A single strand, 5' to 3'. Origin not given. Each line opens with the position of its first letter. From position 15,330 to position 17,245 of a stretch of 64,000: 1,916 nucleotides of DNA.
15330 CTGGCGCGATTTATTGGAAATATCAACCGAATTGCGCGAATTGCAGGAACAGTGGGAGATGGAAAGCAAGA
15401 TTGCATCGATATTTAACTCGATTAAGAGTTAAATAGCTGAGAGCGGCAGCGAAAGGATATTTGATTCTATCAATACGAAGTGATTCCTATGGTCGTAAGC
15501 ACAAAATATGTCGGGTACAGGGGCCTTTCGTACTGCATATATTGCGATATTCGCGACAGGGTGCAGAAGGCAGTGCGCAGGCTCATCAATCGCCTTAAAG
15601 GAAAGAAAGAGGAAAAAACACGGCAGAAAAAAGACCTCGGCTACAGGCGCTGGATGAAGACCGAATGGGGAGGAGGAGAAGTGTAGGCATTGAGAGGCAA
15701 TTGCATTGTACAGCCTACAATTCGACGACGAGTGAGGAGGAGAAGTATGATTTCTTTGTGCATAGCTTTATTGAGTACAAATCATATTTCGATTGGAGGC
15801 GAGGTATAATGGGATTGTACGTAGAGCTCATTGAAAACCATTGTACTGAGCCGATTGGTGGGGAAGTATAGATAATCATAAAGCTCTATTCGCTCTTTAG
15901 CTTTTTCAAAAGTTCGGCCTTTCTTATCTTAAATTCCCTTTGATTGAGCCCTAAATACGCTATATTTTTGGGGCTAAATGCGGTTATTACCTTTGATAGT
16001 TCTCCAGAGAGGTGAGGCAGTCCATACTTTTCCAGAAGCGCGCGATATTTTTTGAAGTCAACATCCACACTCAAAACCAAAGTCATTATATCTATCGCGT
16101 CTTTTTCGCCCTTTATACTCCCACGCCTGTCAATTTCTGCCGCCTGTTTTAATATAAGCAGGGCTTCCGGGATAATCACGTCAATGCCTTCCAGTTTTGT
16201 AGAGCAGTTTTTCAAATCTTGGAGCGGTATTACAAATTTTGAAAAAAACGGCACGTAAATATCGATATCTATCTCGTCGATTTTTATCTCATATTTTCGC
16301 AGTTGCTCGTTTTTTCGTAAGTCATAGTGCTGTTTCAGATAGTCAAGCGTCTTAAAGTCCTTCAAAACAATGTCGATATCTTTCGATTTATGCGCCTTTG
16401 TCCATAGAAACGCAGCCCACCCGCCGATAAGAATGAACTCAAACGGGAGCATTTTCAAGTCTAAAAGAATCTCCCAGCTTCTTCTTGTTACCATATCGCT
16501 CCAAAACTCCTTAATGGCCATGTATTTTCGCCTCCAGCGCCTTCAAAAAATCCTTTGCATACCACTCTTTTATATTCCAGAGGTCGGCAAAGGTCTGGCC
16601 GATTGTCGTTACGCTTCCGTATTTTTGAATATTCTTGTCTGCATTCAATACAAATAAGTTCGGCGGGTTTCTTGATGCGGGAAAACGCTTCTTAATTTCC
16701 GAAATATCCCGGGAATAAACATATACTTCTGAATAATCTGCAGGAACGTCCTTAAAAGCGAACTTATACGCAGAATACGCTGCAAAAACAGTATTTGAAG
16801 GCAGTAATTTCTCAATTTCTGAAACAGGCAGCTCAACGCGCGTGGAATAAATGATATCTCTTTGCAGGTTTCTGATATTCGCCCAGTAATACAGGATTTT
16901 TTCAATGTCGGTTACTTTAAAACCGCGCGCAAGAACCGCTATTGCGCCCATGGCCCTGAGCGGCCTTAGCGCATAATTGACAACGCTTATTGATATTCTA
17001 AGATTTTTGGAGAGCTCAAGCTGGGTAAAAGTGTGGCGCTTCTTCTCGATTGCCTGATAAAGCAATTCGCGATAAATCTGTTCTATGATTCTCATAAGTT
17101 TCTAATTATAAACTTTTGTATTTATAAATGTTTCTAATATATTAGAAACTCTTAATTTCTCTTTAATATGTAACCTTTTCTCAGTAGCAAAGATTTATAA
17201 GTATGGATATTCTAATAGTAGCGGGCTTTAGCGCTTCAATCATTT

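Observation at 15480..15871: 63-bp-periodic array of four degenerate repeats encoding three consecutive micro-ORFs that all end in GGEV-stop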

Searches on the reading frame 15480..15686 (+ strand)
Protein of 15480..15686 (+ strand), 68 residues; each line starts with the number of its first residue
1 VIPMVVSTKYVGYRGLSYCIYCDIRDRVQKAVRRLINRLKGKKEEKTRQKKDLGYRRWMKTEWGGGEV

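Call 9: search_protein_families(library=pfam, proteins=[window:15480-15686:+], max_evalue=0.01)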
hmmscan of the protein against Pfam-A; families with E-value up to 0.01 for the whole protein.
window:15480-15686:+ (68 aa): 0 families

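Call 11: find_homologous_proteins(query=window:15480-15686:+, max_evalue=10)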
Query window:15480-15686:+ (68 aa): 7 proteins with E <= 10 among 7 candidates.
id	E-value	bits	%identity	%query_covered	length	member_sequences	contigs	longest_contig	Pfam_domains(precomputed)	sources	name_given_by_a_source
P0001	2.7e-36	140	100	96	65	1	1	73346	-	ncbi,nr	ncbi:Uncharacterised protein [uncultured archaeon]|nr:Uncharacterised protein [uncultured archaeon]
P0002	3.0e-25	105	77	96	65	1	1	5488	-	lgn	-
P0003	7.2e-25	104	75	96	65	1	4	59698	-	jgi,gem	-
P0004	4.4e-24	101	71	100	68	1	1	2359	-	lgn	-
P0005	1.2e-23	100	77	94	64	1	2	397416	-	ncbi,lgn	-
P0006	2.9e-21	93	71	96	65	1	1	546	-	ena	-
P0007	3.2e-21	92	68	96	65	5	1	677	-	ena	-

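Call 13: find_encoding_contigs(protein=P0001, flank=3000, max_places=3)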
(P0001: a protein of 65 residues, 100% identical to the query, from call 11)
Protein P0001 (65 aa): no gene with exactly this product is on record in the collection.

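Call 14: find_encoding_contigs(protein=P0003, flank=3000, max_places=4)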
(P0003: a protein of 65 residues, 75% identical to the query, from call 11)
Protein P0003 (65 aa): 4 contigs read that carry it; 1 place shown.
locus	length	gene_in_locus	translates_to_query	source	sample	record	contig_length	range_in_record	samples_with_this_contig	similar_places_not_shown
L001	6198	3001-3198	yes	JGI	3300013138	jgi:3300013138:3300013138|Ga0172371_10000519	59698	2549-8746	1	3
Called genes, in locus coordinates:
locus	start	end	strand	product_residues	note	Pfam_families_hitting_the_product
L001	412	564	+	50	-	-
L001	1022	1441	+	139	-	-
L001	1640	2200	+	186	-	-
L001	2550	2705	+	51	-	-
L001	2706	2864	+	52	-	-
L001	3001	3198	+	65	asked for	-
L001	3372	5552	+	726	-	PF01935:DUF87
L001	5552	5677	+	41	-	-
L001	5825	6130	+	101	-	PF03551:PadR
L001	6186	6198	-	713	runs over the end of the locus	-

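Call 15: find_encoding_contigs(protein=P0005, flank=3000, max_places=3)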
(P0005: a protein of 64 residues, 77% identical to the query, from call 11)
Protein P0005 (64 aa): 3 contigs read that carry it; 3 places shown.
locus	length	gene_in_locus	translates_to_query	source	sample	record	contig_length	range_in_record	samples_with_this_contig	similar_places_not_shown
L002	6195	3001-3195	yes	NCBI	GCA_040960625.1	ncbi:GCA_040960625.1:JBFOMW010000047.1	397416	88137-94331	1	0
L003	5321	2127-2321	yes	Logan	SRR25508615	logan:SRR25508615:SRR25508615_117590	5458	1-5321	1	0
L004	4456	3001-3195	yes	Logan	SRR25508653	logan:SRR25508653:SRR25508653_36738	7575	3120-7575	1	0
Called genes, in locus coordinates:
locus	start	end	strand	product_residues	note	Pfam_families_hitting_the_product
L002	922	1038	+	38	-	-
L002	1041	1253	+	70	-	-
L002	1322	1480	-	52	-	-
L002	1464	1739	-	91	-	PF01934:HepT-like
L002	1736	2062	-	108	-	PF01909:NTP_transf_2, PF18765:Polbeta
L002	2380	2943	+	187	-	-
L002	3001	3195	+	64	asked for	-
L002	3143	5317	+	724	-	PF01935:DUF87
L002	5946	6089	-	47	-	-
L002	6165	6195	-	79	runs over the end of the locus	-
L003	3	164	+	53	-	?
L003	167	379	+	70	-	-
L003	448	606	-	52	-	-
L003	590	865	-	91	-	PF01934:HepT-like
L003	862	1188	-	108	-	PF01909:NTP_transf_2, PF18765:Polbeta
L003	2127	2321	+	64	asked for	-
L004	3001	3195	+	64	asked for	-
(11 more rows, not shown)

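Call 20: find_encoding_contigs(protein=P0002, flank=3000, max_places=3)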
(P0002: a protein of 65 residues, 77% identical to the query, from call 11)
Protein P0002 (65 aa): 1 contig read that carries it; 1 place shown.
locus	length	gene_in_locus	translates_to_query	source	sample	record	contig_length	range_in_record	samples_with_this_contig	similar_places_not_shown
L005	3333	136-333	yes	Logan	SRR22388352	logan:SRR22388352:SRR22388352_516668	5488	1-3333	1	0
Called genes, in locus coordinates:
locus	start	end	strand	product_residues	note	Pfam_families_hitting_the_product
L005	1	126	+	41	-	?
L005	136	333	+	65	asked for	-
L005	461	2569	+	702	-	PF01935:DUF87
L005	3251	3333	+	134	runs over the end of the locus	PF18765:Polbeta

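Call 21: find_encoding_contigs(protein=P0004, flank=3000, max_places=3)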
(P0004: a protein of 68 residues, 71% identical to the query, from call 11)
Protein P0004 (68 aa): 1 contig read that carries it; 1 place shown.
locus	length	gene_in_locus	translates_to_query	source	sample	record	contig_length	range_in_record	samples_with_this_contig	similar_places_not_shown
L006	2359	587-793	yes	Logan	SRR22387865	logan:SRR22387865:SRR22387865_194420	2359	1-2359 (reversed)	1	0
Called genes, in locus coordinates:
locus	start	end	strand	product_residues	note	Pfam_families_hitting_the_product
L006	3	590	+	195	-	?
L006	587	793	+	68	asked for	-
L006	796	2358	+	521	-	?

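Call 22: find_encoding_contigs(protein=P0006, flank=3000, max_places=3)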
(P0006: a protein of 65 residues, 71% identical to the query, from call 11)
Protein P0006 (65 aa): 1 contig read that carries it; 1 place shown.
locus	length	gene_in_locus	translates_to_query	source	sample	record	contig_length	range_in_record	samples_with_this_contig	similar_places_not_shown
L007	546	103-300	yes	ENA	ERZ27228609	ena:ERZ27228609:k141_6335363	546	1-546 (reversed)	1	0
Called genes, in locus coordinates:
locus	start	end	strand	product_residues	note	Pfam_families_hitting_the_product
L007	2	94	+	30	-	?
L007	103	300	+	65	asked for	-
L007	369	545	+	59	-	?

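Call 23: find_encoding_contigs(protein=P0007, flank=3000, max_places=3)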
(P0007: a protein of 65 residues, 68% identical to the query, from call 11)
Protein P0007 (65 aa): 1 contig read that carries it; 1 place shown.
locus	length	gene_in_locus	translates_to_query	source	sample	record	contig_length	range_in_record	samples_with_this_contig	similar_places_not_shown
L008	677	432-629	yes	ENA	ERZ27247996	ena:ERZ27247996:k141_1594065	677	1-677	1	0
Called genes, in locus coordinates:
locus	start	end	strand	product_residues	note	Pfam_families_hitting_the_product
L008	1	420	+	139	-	?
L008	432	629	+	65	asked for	-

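Call 25: find_related_loci(query=A1, collection=genome_contigs, flank=4000)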
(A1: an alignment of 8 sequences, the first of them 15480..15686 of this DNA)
Query A1 (68 aa) in genome_contigs; peptide patterns used: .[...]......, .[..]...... (x = any residue, [..] = any of these).
174 stretches matched a pattern, but none encodes a relative of the query by tblastn (E <= 1e-3).

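Call 26: find_related_loci(query=A1, collection=metagenome_contigs, flank=4000)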
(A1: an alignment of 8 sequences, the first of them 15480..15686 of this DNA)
Query A1 (68 aa) in metagenome_contigs; peptide patterns used: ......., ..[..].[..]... (x = any residue, [..] = any of these).
600 stretches matched a pattern, but none encodes a relative of the query by tblastn (E <= 1e-3).
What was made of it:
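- Tried and rejected: Scans for the 65-aa family gave nothing in genome_contigs or metagenome_contigs (calls 25, 26).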

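Call 43: search_protein_representatives(alignment_id=A1)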
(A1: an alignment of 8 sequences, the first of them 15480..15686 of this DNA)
Query: 8 sequences, 65 profile positions. Proteins with E-value up to 0.001 (for the whole library): 4; up to 1e-10: 1; up to 1e-30: 1. The best 4 are listed.
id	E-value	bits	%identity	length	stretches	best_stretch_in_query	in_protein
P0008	3.4e-35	136.2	-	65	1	1-65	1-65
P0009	5.0e-05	39.5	-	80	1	2-63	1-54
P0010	6.8e-05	39.1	-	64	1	2-65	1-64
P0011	3.1e-04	37.0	-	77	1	2-63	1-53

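Call 45: find_encoding_contigs(protein=P0010, flank=3000, max_places=3)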
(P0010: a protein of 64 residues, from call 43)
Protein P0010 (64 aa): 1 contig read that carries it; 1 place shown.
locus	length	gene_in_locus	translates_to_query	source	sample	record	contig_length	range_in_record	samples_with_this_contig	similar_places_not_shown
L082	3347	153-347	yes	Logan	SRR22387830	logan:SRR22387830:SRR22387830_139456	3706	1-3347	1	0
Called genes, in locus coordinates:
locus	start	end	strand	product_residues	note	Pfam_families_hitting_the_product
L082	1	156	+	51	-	?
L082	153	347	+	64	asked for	-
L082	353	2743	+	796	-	PF01935:DUF87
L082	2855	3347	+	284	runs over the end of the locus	?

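Call 46: find_encoding_contigs(protein=P0008, flank=3000, max_places=3)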
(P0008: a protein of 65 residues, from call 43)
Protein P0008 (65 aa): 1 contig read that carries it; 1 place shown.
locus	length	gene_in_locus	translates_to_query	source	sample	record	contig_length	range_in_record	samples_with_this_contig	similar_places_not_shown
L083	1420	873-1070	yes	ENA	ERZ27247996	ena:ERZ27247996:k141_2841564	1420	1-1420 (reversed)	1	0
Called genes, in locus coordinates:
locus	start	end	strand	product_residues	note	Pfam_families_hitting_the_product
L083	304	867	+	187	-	-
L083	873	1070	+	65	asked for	-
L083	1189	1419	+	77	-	?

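Call 50: search_protein_families(library=ncbifam, proteins=[window:15489-15686:+], max_evalue=0.01)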
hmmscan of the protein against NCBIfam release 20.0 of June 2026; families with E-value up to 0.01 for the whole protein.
window:15489-15686:+ (65 aa): 0 families

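Call 51: search_protein_families(library=padloc, proteins=[window:15489-15686:+], max_evalue=0.01)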
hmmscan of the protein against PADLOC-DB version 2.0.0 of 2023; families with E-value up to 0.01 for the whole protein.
window:15489-15686:+ (65 aa): 0 families

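Call 61: predict_structure(alignment_id=A1)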
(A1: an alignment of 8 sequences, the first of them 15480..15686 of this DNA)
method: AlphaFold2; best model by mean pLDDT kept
length: 68 residues; sequences in the alignment: 8
mean_pLDDT: 58.3   pTM: 0.30
mean pLDDT of the five models: 58.3, 56.1, 55.9, 54.2, 53.6
residues with pLDDT >= 90: 0; 70-90: 17; 50-70: 28; < 50: 23
segments of 3 or more residues with pLDDT < 50: 1-12, 45-49, 64-68
pLDDT, mean of each block of 10 residues (from residue 1): 44 56 74 78 52 54 48
secondary structure, 60 per line:
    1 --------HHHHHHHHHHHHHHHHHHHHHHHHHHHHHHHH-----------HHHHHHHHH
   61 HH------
elements in order: H9-40 H52-62
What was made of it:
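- The AlphaFold2 model of the parent protein is low-confidence (pLDDT 58), so no interaction surface can be inferred (call 61).
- Tried and rejected: I did not run a fold search because it would have been meaningless (call 61).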

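Call 63: find_encoding_contigs(protein=P0009, flank=2500, max_places=3)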
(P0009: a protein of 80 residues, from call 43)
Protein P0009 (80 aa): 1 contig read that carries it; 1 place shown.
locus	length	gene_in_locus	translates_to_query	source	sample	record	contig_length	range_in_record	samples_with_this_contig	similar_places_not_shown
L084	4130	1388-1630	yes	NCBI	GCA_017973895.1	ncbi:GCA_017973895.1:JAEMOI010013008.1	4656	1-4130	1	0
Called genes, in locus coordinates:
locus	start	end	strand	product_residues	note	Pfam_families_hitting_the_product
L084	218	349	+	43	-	-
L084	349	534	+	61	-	-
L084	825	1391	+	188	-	-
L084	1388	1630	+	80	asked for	-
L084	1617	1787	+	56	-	-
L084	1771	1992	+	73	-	PF01934:HepT-like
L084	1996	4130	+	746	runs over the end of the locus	PF01935:DUF87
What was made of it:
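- The gene order 187 aa, 65 aa, HerA is conserved (calls 14, 15, 20-23, 45, 46, 63).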

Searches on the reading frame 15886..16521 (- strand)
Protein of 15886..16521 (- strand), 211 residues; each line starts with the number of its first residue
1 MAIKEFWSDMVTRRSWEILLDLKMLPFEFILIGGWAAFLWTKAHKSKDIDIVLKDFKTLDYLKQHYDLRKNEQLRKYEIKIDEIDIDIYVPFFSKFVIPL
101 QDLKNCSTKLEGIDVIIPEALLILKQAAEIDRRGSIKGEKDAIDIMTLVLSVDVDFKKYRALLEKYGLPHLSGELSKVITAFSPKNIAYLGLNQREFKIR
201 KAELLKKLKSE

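Call 9: search_protein_families(library=pfam, proteins=[window:15886-16521:-], max_evalue=0.01)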
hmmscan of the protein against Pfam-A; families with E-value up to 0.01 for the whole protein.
window:15886-16521:- (211 aa): 0 families

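Call 10: find_encoding_contigs(protein=window:15886-16521:-, flank=6000, max_places=10)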
Protein window:15886-16521:- (211 aa): no gene with exactly this product is on record in the collection.
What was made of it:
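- Tried and rejected: Exact look-ups of the window's 211-aa protein and of P0001 found no contig (calls 10, 13).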

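Call 50: search_protein_families(library=ncbifam, proteins=[window:15886-16521:-], max_evalue=0.01)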
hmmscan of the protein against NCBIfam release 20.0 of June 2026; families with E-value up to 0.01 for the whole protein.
window:15886-16521:- (211 aa): 0 families

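Call 51: search_protein_families(library=padloc, proteins=[window:15886-16521:-], max_evalue=0.01)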
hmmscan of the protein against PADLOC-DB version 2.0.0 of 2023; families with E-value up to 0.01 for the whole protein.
window:15886-16521:- (211 aa): 1 family
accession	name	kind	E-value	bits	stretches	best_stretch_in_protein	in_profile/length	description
PDLC02298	AbiEii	-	0.00063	17.2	1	104-189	117-195/220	AbiEii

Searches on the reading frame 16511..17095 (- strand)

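Call 9: search_protein_families(library=pfam, proteins=[window:16511-17095:-], max_evalue=0.01)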
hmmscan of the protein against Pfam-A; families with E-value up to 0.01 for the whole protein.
window:16511-17095:- (194 aa): 3 families
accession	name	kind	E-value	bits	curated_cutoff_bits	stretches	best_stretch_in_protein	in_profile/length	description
PF13412.12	HTH_24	-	0.0012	18.8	21.9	1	24-52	19-47/48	Winged helix-turn-helix DNA-binding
PF14502.12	HTH_41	-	0.0016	18.2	25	1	27-58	11-42/48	Helix-turn-helix domain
PF13545.12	HTH_Crp_2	-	0.0083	16.5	27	0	21-66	21-66/70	Crp-like helix-turn-helix domain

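Call 50: search_protein_families(library=ncbifam, proteins=[window:16511-17095:-], max_evalue=0.01)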
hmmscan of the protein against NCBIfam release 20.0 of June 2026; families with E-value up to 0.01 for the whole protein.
window:16511-17095:- (194 aa): 1 family
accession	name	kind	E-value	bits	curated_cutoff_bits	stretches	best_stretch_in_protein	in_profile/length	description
TIGR04176.1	MarR_EPS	equivalog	0.0047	17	88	1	14-54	11-50/105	MarR family EPS-associated transcriptional regulator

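Call 51: search_protein_families(library=padloc, proteins=[window:16511-17095:-], max_evalue=0.01)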
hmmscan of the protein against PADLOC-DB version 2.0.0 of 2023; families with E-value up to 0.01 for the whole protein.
window:16511-17095:- (194 aa): 2 families
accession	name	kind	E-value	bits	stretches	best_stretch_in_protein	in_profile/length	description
PDLC01853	CARF3--CARF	-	0.0012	16.6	1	8-55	140-187/209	-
PDLC01849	CARF3--CARF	-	0.0022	15.7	1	14-68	145-195/197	-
